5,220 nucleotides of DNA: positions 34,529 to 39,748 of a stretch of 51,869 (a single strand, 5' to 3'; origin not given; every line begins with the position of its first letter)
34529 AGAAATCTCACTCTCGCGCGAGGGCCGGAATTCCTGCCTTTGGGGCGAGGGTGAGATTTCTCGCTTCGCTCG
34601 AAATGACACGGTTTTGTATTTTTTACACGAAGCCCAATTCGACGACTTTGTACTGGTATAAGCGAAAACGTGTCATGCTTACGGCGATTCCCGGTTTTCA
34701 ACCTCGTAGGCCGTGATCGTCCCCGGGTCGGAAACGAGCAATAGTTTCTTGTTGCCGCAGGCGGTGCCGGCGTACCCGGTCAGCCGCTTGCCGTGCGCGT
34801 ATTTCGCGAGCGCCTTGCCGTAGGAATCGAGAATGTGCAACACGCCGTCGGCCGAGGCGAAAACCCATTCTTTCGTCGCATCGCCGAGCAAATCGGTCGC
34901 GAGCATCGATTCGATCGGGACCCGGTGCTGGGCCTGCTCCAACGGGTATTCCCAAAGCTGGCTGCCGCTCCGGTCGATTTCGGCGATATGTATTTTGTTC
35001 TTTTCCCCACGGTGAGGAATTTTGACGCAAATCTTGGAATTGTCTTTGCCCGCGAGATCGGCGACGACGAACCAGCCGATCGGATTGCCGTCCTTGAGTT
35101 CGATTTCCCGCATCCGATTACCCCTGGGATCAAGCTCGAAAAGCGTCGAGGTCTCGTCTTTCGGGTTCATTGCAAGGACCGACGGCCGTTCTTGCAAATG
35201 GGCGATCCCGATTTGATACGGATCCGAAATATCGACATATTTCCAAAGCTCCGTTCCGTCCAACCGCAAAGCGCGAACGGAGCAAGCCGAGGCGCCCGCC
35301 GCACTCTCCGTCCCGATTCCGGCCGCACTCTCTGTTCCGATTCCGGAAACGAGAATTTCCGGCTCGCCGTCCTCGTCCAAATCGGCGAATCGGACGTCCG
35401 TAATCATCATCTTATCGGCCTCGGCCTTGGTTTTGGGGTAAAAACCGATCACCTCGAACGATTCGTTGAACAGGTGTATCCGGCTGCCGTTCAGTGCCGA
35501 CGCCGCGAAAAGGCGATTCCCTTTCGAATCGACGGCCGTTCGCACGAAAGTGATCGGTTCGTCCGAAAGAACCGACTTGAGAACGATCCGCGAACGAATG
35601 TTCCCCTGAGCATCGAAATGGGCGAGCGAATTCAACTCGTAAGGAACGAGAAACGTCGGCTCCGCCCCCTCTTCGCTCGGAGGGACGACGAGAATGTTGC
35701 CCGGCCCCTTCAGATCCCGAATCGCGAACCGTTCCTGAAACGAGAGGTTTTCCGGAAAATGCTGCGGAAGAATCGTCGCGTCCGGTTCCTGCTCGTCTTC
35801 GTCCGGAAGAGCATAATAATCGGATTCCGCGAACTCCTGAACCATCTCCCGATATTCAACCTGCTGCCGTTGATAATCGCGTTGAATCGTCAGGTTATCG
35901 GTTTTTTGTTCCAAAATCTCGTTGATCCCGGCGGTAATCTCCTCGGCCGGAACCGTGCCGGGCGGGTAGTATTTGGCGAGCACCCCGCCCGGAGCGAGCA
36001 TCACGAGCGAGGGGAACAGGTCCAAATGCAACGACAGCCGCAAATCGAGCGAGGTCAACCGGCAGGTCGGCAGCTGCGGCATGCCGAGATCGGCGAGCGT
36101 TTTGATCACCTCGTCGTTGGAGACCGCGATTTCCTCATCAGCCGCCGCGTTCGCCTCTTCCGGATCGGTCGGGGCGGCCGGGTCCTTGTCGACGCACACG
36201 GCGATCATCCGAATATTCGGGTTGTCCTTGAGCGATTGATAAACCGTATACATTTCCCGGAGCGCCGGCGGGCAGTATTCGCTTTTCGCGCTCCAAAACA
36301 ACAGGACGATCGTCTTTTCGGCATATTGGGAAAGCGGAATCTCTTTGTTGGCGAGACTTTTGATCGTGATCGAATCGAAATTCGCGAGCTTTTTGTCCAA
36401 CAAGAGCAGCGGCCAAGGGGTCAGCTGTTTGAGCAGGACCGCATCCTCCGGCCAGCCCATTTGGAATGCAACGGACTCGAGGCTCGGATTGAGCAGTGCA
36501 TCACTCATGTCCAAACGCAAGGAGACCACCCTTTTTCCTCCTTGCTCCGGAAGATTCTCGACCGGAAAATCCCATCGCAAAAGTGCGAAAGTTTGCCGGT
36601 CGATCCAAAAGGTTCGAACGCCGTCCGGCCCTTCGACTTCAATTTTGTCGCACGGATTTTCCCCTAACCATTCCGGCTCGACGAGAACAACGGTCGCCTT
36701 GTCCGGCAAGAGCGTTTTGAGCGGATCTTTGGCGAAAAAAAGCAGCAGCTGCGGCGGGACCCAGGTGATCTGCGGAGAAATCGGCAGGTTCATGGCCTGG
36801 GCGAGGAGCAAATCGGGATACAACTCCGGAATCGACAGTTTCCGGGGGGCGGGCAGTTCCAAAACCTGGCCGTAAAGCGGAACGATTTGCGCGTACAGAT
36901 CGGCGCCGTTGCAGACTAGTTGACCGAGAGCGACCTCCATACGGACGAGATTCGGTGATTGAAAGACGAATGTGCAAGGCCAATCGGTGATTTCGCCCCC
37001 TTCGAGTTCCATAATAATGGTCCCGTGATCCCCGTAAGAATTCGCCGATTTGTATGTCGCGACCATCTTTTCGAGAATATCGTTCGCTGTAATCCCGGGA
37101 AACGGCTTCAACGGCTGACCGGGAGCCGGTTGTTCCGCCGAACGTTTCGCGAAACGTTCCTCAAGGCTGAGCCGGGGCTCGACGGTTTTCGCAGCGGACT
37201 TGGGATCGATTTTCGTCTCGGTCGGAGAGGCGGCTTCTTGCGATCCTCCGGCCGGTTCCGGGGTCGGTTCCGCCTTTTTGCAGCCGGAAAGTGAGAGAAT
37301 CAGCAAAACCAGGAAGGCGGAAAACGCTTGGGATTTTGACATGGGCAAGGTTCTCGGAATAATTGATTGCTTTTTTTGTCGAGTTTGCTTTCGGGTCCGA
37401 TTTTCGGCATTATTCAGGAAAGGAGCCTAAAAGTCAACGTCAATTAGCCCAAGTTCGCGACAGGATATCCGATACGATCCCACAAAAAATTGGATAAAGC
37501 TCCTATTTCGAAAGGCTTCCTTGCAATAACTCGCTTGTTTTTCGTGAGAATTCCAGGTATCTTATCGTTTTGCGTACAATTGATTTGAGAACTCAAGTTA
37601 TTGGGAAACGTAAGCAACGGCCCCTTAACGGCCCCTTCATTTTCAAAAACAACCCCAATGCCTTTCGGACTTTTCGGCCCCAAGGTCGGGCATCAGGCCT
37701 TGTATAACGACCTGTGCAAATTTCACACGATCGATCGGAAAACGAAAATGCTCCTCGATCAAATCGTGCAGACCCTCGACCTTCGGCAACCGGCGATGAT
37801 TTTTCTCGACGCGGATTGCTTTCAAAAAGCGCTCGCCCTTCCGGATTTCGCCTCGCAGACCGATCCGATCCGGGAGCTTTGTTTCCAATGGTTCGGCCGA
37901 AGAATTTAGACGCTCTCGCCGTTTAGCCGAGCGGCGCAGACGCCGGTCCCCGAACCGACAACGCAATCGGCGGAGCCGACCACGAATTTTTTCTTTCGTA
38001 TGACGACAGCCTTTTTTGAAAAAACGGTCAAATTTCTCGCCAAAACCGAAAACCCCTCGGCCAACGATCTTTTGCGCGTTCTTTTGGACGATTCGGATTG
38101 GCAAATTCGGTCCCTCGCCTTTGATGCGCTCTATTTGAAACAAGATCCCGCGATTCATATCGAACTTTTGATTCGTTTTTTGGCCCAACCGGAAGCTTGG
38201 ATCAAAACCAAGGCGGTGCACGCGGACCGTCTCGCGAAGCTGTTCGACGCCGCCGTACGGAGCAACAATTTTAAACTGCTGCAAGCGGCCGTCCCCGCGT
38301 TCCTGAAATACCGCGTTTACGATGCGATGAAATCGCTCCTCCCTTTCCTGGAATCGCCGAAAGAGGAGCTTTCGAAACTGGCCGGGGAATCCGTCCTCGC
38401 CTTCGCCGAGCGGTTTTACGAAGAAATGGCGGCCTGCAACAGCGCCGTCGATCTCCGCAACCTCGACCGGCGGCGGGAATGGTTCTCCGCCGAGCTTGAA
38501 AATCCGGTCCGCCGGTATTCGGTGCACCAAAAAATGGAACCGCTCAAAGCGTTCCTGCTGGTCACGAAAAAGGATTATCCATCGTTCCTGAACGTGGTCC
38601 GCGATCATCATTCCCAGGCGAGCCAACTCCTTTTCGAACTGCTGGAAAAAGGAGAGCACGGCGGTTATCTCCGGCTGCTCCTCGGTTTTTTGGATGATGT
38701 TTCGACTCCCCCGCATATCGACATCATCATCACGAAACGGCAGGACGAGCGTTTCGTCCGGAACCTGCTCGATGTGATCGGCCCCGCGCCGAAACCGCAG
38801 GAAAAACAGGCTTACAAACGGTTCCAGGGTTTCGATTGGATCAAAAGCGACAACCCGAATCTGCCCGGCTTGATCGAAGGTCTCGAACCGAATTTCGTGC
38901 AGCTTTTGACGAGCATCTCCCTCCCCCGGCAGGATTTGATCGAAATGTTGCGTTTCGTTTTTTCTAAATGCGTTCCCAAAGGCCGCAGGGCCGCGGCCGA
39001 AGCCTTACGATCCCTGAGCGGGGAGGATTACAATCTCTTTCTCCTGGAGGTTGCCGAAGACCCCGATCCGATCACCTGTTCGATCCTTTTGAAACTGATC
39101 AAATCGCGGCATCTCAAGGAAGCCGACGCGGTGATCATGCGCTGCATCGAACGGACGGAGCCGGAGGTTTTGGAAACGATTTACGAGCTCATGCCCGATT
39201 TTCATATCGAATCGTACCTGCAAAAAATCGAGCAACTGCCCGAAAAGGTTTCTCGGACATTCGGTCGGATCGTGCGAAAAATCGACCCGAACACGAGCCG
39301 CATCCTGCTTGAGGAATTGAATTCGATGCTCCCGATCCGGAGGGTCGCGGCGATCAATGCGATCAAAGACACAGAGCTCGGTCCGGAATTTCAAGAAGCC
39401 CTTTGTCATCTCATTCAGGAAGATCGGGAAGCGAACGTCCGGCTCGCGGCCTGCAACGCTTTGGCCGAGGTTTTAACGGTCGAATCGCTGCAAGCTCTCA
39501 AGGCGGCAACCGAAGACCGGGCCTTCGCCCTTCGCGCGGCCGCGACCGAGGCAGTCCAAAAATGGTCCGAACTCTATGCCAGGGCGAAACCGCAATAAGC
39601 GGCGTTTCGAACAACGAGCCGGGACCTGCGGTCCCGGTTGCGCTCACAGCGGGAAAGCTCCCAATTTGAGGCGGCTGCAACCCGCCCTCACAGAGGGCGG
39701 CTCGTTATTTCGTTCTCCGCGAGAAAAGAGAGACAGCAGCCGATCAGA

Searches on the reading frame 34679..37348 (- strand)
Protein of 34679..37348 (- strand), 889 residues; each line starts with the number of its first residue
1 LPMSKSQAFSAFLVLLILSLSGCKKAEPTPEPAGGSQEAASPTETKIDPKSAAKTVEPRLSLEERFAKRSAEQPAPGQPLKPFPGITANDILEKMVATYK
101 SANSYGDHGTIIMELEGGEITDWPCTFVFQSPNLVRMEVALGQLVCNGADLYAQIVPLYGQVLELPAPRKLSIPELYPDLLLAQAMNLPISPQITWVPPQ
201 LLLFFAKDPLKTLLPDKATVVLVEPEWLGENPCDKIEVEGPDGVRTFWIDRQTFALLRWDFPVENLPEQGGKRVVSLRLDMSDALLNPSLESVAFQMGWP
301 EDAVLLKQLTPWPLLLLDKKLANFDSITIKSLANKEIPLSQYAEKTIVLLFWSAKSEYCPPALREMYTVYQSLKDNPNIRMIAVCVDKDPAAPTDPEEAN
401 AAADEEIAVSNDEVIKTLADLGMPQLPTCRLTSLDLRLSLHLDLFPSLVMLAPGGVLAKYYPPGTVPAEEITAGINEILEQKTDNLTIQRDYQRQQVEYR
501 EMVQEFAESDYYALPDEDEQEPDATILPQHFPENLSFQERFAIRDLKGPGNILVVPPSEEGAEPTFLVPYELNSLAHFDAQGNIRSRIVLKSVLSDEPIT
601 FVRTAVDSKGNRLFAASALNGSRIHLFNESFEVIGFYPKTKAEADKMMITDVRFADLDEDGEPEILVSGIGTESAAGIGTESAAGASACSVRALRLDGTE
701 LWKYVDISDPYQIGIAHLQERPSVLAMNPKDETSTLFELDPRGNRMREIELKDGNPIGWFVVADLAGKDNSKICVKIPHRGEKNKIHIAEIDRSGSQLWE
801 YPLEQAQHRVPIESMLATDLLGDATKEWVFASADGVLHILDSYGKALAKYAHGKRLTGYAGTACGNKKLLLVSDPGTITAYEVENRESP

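Call 7: search_protein_families(library=pfam, proteins=[window:34679-37348:-], max_evalue=0.001)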
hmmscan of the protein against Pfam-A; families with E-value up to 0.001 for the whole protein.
window:34679-37348:- (889 aa): 3 families
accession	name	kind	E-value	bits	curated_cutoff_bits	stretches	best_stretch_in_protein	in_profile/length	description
PF25292.1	Beta-prop_CGLA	-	6.9e-07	29.5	26.8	0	790-852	13-71/316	Lambda-carrageenase beta-propeller domain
PF00578.27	AhpC-TSA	-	4e-06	27.2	26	1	327-390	8-71/124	AhpC/TSA family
PF13905.12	Thioredoxin_8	-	0.00041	21.1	27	0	345-390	2-47/94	Thioredoxin-like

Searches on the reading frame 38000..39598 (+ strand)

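Call 8: search_protein_families(library=pfam, proteins=[window:38000-39598:+], max_evalue=0.001)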
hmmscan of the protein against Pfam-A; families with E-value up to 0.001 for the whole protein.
window:38000-39598:+ (532 aa): 2 families
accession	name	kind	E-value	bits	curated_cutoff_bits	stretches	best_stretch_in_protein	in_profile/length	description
PF13646.12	HEAT_2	-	9.7e-16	58.3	27.7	1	436-519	4-87/88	HEAT repeats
PF02985.28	HEAT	-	6.9e-06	26.3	23.5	0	467-492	4-28/31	HEAT repeat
